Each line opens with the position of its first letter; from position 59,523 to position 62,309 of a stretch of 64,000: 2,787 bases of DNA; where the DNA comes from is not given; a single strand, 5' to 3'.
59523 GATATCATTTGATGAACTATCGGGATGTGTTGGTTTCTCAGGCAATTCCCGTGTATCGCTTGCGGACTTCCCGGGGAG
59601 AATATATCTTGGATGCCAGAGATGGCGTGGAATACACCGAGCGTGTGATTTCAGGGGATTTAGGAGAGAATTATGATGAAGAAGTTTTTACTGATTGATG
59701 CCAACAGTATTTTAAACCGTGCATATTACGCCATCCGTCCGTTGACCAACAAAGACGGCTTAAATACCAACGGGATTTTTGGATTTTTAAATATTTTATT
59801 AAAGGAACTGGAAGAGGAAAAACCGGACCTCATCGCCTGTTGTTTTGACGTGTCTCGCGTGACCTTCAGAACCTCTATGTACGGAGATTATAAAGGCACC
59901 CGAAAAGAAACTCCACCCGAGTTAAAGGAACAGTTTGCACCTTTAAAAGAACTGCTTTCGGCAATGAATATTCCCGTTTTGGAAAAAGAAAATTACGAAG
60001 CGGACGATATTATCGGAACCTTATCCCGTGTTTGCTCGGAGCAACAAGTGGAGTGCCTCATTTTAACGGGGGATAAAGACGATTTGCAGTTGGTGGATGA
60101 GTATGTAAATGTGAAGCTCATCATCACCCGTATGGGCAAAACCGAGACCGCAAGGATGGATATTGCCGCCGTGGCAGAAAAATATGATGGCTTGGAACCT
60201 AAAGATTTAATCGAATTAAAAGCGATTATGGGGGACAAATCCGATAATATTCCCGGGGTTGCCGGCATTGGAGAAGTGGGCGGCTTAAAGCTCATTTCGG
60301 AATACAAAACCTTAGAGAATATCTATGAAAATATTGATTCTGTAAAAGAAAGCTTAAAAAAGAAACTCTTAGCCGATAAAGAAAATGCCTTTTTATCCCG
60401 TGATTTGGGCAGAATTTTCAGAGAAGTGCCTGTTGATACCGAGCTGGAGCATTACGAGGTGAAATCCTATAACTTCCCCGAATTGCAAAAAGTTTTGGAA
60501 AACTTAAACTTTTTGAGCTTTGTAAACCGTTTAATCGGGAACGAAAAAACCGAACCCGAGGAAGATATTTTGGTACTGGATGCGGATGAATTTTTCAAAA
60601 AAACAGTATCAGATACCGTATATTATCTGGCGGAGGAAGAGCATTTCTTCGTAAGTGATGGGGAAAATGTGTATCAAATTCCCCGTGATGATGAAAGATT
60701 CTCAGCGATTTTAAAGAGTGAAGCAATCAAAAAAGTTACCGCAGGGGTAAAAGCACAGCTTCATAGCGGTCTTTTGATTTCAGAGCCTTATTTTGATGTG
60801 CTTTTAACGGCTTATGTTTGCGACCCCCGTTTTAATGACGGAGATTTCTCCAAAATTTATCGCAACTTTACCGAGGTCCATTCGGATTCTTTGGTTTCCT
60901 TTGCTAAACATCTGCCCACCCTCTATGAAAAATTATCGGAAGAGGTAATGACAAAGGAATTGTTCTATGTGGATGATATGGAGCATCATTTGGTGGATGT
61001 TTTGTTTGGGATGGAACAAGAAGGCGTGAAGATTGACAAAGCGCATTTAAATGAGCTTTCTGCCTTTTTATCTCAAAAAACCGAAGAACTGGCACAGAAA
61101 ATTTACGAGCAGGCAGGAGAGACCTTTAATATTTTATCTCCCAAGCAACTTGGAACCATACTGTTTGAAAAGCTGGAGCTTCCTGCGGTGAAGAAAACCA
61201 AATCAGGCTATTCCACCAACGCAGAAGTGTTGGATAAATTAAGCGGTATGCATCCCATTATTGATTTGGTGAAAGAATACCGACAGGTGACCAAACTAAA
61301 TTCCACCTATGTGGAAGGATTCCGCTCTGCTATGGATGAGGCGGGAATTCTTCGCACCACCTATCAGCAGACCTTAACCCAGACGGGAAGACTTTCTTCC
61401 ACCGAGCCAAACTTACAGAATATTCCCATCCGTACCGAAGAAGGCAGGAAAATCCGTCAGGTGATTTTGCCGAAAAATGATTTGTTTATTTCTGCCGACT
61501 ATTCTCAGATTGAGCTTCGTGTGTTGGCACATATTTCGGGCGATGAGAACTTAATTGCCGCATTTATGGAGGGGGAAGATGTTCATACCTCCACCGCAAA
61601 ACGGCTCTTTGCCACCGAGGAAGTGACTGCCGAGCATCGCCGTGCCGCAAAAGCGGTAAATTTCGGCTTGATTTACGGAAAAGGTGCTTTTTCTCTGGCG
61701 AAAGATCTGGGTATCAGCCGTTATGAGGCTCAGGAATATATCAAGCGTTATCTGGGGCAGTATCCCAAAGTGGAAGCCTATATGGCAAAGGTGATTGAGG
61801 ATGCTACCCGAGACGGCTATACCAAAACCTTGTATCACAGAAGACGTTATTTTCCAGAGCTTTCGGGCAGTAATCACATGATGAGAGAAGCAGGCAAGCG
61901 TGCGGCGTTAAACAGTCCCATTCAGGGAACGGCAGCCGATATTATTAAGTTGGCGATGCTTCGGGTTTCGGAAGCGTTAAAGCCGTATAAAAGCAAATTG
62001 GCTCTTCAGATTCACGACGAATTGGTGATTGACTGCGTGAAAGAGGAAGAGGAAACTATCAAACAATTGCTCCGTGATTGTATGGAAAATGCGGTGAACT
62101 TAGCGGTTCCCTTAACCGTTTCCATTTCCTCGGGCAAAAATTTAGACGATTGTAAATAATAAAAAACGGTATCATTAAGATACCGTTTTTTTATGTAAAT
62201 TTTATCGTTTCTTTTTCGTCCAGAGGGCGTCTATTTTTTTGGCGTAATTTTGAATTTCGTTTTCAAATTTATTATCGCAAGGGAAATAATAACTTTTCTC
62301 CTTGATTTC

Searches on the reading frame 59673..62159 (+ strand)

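Call 79: search_protein_families(library=pfam, proteins=[window:59673-62159:+])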
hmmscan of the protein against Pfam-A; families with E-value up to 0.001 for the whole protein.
window:59673-62159:+ (828 aa): 4 families
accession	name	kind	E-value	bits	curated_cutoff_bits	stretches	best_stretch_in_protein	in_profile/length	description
PF00476.26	DNA_pol_A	-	3.3e-151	504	34.3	1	457-825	2-380/381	DNA polymerase family A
PF02739.22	5_3_exonuc_N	-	3.5e-56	189.9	34.3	1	4-171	1-163/164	5'-3' exonuclease, N-terminal resolvase-like domain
PF01367.25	5_3_exonuc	-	8.2e-29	100.4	40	1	175-267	2-95/97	5'-3' exonuclease, C-terminal SAM fold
PF22619.2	DNA_polI_exo1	-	1.8e-05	25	27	1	314-407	7-110/140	DNA polymerase I, ribonuclease H-like domain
